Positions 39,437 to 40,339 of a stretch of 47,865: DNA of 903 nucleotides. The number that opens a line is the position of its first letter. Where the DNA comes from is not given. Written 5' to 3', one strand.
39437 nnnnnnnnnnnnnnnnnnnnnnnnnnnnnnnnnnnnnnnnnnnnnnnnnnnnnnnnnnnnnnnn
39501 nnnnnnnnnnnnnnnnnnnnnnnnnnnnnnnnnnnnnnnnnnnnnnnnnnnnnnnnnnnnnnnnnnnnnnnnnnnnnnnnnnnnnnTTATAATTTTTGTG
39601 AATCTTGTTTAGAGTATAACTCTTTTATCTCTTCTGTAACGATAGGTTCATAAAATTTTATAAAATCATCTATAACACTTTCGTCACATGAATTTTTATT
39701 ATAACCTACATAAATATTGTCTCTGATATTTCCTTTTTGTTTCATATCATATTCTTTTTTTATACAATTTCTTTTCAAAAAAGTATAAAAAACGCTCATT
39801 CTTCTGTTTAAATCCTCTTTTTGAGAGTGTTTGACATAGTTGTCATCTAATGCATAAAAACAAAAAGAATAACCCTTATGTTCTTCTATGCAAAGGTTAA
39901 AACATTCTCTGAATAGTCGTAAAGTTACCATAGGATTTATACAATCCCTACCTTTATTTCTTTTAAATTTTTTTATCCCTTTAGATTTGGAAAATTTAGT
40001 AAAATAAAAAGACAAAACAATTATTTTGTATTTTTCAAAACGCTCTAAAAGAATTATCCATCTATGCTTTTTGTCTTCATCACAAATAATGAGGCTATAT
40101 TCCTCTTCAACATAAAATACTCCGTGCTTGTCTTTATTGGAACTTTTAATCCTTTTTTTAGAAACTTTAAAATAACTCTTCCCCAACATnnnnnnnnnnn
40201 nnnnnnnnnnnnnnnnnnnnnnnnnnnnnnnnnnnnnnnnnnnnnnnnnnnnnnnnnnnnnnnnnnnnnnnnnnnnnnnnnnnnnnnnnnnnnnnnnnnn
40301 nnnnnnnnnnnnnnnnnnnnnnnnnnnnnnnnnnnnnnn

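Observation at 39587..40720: Panacea-domain protein plus uncharacterised 200-aa partner beside the integrase: candidate novel toxin-antitoxin or defence pair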

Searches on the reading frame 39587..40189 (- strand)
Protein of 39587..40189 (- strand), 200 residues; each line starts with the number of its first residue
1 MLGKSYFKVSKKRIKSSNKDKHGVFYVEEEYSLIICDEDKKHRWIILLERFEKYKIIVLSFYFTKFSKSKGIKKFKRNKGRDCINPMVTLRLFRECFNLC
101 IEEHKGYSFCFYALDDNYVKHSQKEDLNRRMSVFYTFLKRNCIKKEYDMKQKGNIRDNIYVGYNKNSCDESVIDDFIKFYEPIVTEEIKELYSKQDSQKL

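Call 3: search_protein_families(library=pfam, proteins=[window:39587-40189:-], max_evalue=1)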
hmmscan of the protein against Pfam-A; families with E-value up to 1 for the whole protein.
window:39587-40189:- (200 aa): 0 families

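Call 4: search_protein_families(library=padloc, proteins=[window:39587-40189:-], max_evalue=1)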
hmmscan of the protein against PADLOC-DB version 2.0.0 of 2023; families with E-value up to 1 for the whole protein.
window:39587-40189:- (200 aa): 0 families

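Call 5: search_protein_families(library=phrogs, proteins=[window:39587-40189:-], max_evalue=1)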
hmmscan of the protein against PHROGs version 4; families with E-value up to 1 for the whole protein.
window:39587-40189:- (200 aa): 2 families
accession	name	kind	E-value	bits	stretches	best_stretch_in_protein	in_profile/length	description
phrog_22763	-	unknown function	0.085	14.1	1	170-193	38-61/65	-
phrog_23799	-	unknown function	0.24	12.7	1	156-189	24-57/82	-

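Call 6: find_homologous_proteins(query=window:39587-40189:-, max_evalue=0.01)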
Query window:39587-40189:- (200 aa): 14 proteins with E <= 0.01 among 92 candidates.
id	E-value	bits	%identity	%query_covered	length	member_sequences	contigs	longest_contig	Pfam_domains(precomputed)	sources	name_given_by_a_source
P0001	1.1e-116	406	90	100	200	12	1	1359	-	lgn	-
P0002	3.7e-91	323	71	100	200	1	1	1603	-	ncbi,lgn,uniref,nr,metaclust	ncbi:hypothetical protein [Riemerella columbina]|uniref:hypothetical protein n=1 Tax=Riemerella colu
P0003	1.4e-84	301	68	100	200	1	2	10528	-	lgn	-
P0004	5.5e-62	228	56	100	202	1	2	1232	-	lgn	-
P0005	2.7e-57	212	52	100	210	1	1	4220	-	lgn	-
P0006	5.1e-57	211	52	100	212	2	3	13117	-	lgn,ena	-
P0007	1.5e-56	210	53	100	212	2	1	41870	-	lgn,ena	-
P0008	2.4e-56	209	52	100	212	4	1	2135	-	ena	-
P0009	3.0e-56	209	52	100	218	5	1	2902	-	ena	-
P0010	5.5e-56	208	58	80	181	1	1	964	-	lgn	-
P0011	5.6e-56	208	52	100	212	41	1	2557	-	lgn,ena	-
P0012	5.9e-56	208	50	98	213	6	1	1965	-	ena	-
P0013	8.7e-55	204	52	100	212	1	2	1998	-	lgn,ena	-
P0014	1.1e-54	204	51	100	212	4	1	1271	-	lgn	-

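Call 7: search_solved_structures(query=window:39587-40189:-, max_evalue=10)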
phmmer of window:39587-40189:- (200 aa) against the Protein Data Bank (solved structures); distinct sequences matched with E-value up to 10: 5.
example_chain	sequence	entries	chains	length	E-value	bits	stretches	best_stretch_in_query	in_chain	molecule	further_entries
5brq_A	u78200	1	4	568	0.058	16.9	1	111-173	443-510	Glycoside Hydrolase Family 13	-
5brp_A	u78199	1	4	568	0.058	16.9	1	111-173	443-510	Glycoside Hydrolase Family 13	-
7v1n_K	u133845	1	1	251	0.78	13.2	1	61-136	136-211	Isoform Beta of Tissue factor pathway inhibitor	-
9bln_U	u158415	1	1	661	0.82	13.1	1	75-191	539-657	Eukaryotic translation initiation factor 3 subunit B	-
6ybt_1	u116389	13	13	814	1.4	12.3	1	75-191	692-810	Eukaryotic translation initiation factor 3 subunit B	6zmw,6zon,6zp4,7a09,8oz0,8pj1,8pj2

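Call 8: search_protein_families(library=ncbifam, proteins=[window:39587-40189:-], max_evalue=1)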
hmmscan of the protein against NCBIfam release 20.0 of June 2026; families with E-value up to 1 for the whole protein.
window:39587-40189:- (200 aa): 0 families

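Call 12: find_encoding_contigs(protein=P0007, flank=6000, max_places=4)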
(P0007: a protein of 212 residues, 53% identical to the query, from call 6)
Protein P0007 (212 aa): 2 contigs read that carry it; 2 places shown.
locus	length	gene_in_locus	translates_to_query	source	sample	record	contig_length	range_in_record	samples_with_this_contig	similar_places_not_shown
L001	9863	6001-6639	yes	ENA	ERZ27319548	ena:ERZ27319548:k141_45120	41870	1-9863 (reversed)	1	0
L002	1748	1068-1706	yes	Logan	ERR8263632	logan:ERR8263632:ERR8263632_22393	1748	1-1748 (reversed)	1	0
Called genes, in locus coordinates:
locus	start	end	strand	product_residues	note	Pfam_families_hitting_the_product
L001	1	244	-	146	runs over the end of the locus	-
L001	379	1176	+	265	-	-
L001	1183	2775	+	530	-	-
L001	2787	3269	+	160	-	-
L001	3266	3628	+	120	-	-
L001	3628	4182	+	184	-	-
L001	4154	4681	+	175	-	-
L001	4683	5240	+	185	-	PF05838:Glyco_hydro_108, PF09374:PG_binding_3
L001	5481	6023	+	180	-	PF13274:SocA_Panacea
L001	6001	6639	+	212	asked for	-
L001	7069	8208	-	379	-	PF17293:Arm-DNA-bind_5 (weak), PF13102:Phage_int_SAM_5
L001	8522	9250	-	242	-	PF01381:HTH_3, PF00717:Peptidase_S24 (weak)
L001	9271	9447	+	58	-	-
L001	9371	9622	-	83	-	-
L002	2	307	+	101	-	?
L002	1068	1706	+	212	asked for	-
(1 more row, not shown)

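Call 13: find_encoding_contigs(protein=P0003, flank=6000, max_places=4)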
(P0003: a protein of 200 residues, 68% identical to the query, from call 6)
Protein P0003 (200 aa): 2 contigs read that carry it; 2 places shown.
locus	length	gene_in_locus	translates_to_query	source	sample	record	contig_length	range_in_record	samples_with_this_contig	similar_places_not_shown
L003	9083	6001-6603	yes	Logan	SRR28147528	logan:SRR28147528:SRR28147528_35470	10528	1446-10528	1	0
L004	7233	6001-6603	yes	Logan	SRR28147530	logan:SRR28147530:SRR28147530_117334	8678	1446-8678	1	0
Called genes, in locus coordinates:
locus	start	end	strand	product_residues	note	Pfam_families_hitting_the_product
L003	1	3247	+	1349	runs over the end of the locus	PF06605:Prophage_tail (faint)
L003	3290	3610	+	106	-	-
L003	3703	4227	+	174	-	-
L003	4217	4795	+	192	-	-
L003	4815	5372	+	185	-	PF01520:Amidase_3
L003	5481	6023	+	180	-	PF13274:SocA_Panacea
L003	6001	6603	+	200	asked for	-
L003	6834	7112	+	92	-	PF13588:HSDR_N_2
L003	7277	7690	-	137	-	-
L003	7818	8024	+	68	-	-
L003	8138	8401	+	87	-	-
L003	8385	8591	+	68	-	-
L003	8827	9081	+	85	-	?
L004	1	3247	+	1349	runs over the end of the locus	PF06605:Prophage_tail (faint)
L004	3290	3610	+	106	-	-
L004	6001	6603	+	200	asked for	-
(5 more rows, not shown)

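Call 14: find_encoding_contigs(protein=P0006, flank=6000, max_places=4)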
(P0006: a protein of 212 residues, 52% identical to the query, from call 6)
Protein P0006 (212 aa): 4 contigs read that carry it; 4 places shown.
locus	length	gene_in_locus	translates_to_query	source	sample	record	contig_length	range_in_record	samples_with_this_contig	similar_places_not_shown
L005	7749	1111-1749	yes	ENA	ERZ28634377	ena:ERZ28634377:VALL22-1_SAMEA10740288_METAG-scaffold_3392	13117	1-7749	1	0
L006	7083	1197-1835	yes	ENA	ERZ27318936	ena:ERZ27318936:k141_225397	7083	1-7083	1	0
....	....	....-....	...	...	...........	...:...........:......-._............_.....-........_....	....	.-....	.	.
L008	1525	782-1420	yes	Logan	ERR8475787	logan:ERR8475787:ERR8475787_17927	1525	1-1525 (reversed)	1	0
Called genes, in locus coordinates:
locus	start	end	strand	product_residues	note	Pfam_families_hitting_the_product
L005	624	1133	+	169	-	PF13274:SocA_Panacea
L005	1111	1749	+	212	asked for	-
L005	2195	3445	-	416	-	PF00589:Phage_integrase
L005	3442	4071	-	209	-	-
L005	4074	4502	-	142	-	-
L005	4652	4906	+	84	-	-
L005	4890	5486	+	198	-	PF08346:AntA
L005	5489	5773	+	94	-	PF12964:DUF3853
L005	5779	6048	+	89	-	PF12964:DUF3853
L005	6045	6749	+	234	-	-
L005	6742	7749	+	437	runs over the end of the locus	PF00772:DnaB, PF03796:DnaB_C, PF13481:AAA_25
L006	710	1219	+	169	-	PF13274:SocA_Panacea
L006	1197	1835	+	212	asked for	-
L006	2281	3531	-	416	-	PF00589:Phage_integrase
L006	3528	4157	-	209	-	-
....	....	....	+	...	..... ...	-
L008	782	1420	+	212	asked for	-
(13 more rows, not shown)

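Call 15: predict_structure(alignment_id=A1)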
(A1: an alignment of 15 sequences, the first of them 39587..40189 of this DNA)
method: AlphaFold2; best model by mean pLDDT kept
length: 200 residues; sequences in the alignment: 15
mean_pLDDT: 72.0   pTM: 0.71
mean pLDDT of the five models: 72.0, 71.5, 69.7, 68.0, 67.9
residues with pLDDT >= 90: 36; 70-90: 84; 50-70: 42; < 50: 38
segments of 3 or more residues with pLDDT < 50: 1-4, 67-82, 115-125, 194-200
pLDDT, mean of each block of 10 residues (from residue 1): 59 94 92 85 87 90 54 40 67 85 83 51 50 68 70 71 83 91 76 45
secondary structure, 60 per line:
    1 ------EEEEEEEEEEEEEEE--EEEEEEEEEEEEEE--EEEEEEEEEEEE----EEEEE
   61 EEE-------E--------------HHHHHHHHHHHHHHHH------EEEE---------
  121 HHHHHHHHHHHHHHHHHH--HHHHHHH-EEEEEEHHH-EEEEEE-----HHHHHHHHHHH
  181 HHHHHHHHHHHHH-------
elements in order: E7-21 E24-37 E40-51 E56-63 H86-101 E108-111 H121-138 H141-147 E149-154 E159-164 H170-193

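Call 26: search_protein_representatives(alignment_id=A1)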
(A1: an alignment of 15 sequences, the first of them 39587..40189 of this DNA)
Query: 15 sequences, 204 profile positions. Proteins with E-value up to 0.001 (for the whole library): 6; up to 1e-10: 6; up to 1e-30: 4. The best 6 are listed.
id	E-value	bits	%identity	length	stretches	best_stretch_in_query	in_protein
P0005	2.2e-89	315.0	-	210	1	1-204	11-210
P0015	3.1e-66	239.3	-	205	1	1-204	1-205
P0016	8.1e-53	195.6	-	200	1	3-204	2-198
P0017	4.0e-47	176.9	-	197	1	16-204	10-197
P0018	2.3e-27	112.4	-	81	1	1-83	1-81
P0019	9.1e-18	81.1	-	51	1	154-204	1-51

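Call 28: find_encoding_contigs(protein=P0016, flank=6000, max_places=4)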
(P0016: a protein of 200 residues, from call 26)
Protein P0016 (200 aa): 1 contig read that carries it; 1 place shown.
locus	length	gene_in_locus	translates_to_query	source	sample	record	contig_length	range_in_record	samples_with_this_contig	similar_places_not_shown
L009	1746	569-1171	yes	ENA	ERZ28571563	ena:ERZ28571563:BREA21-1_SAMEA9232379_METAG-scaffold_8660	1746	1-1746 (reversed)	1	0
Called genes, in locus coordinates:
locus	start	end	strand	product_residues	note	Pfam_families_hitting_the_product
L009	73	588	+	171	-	PF13274:SocA_Panacea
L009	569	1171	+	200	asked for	-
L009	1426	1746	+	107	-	?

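Call 29: find_encoding_contigs(protein=P0017, flank=6000, max_places=4)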
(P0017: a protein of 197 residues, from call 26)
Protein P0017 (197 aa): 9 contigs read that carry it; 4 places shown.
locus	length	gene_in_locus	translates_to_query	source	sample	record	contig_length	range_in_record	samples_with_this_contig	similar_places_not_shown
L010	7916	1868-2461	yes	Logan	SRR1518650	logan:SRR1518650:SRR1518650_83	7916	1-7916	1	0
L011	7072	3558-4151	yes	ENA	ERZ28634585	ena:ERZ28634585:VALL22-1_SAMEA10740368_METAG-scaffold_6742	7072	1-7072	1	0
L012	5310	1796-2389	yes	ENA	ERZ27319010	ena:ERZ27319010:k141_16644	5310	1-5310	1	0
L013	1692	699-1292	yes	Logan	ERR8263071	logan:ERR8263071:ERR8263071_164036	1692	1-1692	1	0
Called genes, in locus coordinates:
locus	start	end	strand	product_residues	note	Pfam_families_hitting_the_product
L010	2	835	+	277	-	?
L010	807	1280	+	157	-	PF13353:Fer4_12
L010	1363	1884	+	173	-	PF13274:SocA_Panacea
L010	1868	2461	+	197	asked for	-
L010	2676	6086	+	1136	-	PF00133:tRNA-synt_1, PF09334:tRNA-synt_1g (faint), PF08264:Anticodon_1, PF19302:DUF5915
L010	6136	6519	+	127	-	PF01258:zf-dskA_traR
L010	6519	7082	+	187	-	PF00027:cNMP_binding (weak)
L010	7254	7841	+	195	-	-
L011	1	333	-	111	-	?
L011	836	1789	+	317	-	-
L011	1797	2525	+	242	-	PF13597:NRDD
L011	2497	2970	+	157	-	PF13353:Fer4_12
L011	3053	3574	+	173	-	PF13274:SocA_Panacea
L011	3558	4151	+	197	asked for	-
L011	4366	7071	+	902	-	?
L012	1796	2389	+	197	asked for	-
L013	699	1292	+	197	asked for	-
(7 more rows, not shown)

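Call 30: find_encoding_contigs(protein=P0015, flank=6000, max_places=4)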
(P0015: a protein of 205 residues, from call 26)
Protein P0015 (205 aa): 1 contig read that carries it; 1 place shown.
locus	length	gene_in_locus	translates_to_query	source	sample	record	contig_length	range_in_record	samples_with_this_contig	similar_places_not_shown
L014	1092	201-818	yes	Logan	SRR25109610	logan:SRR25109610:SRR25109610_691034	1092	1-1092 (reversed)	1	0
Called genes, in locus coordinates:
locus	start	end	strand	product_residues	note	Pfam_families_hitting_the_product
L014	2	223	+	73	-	?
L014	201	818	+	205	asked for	-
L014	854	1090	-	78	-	?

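Call 42: search_solved_structures(query=A3, max_evalue=10, show_alignments=2)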
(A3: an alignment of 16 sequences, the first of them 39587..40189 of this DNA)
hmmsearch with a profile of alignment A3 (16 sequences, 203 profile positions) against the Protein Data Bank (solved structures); distinct sequences matched with E-value up to 10: 0.

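Call 43: search_protein_families(library=pfam, alignment_id=A3, max_evalue=10)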
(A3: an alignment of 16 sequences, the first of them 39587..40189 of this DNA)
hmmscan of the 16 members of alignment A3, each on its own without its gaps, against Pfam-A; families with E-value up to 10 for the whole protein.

A. member 1, window:39587-40189:- (200 aa): 0 families

B. families by the number of members that match (of 16 scanned): 9 families
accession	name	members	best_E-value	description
PF20298.3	E2-ntca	4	0.02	Prokaryotic E2 domain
PF24415.1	Ig_Irg-7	1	0.03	Irg-7-like, Ig-like domain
PF03338.20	Pox_J1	1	0.033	Poxvirus J1 protein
PF06847.16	Arc_PepC_II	1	0.048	Archaeal Peptidase A24 C-terminus Type II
PF18498.6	DUF5618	1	0.054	Domain of unknown function (DUF5618)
PF25052.1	AtDEF-like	1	0.055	Defensin-like family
PF18656.6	DUF5633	1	0.066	Family of unknown function (DUF5633)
PF00352.27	TBP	1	0.14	Transcription factor TFIID (or TATA-binding protein, TBP)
PF05347.21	Complex1_LYR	1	0.23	Complex 1 protein (LYR family)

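Call 49: fold_search(model_id=the predicted structure, library=pdb)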
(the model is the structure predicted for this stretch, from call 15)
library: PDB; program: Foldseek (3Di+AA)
matches with E <= 10: 261; with E <= 0.001: 0
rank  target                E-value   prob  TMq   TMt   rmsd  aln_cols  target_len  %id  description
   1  9nim                  1.9e-01  0.47  0.31  0.33   6.3       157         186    8  Structure of a K1305A mutant of the acyltransferase domain of NcdE, a multi-domain NRPS protein from nocardichelin biosy (released 2025-07-09)
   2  9nik                  2.7e-01  0.38  0.31  0.33   6.3       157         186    8  Structure of E1277A mutant of the acyltransferase domain of NcdE, a multi-domain NRPS protein from nocardichelin biosynt (released 2025-07-09)
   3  5woe_MODEL_1_A        3.1e-01  0.33  0.22  0.33  14.8       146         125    5  Solution structure of the sorting nexin 25 phox-homology domain (released 2018-08-08)
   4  2bo9_B                7.0e-01  0.12  0.24  0.22  16.6       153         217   13  Human carboxypeptidase A4 in complex with human latexin. (released 2005-04-15)
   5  9a2m_MODEL_1_A        7.4e-01  0.08  0.23  0.15  25.0       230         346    6  Model of E. coli OmpA by in-cell photo-crosslinking MS and deep learning (released 2023-02-24)
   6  1wnh                  7.8e-01  0.21  0.23  0.21   8.1        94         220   13  Crystal structure of mouse Latexin (tissue carboxypeptidase inhibitor) (released 2005-02-15)
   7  6p77_B                7.8e-01  0.18  0.15  0.20   5.7        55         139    5  2.5 Angstrom structure of Caci_6494 from Catenulispora Acidiphila (released 2020-06-17)
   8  9hae_A                7.8e-01  0.04  0.16  0.17  16.2       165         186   12  Dust mite allergen Der f 7 with computationally designed DerF7_b2 binder (released 2024-12-18)
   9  3h4z_A                8.3e-01  0.08  0.17  0.07  13.3       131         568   16  Crystal Structure of an MBP-Der p 7 fusion protein (released 2010-03-31)
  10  3h4z_B                9.9e-01  0.06  0.18  0.08  15.3       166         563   16  Crystal Structure of an MBP-Der p 7 fusion protein (released 2010-03-31)
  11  3uv1_A                1.1e+00  0.04  0.17  0.18  14.7       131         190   14  Crystal structure a major allergen from dust mite (released 2012-10-17)
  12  2xb3                  1.3e+00  0.25  0.17  0.21   3.7        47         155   13  The Structure of Cyanobacterial PsbP (released 2010-08-25)
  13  6e8a_A                1.3e+00  0.18  0.18  0.23   4.0        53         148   11  Crystal structure of DcrB from Salmonella enterica at 1.92 Angstroms resolution (released 2018-10-31)
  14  6zqa_JO               1.4e+00  0.06  0.17  0.18  18.9       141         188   11  Cryo-EM structure of the 90S pre-ribosome from Saccharomyces cerevisiae, state A (Poly-Ala) (released 2020-09-23)
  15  5jjs                  1.5e+00  0.08  0.20  0.06  10.9       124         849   10  Dengue 3 NS5 protein with compound 27 (released 2016-07-06)
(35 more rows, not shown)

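Call 53: predict_structure(alignment_id=A4)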
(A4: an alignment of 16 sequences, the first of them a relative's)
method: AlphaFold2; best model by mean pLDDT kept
length: 197 residues; sequences in the alignment: 16
mean_pLDDT: 79.0   pTM: 0.77
mean pLDDT of the five models: 79.0, 71.1, 69.1, 65.9, 63.6
residues with pLDDT >= 90: 39; 70-90: 119; 50-70: 24; < 50: 15
segments of 3 or more residues with pLDDT < 50: 116-122, 192-197
pLDDT, mean of each block of 10 residues (from residue 1): 77 88 92 81 92 90 80 60 77 87 87 54 67 86 82 78 89 90 73 38
secondary structure, 60 per line:
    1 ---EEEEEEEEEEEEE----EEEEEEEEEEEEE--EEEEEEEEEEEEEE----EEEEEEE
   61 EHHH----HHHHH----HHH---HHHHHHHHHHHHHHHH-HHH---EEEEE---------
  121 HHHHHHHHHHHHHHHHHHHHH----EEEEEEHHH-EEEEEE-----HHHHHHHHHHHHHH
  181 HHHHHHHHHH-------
elements in order: E4-16 E21-33 E36-49 E54-61 H69-73 H84-99 E107-111 H121-141 E146-151 E156-161 H167-190
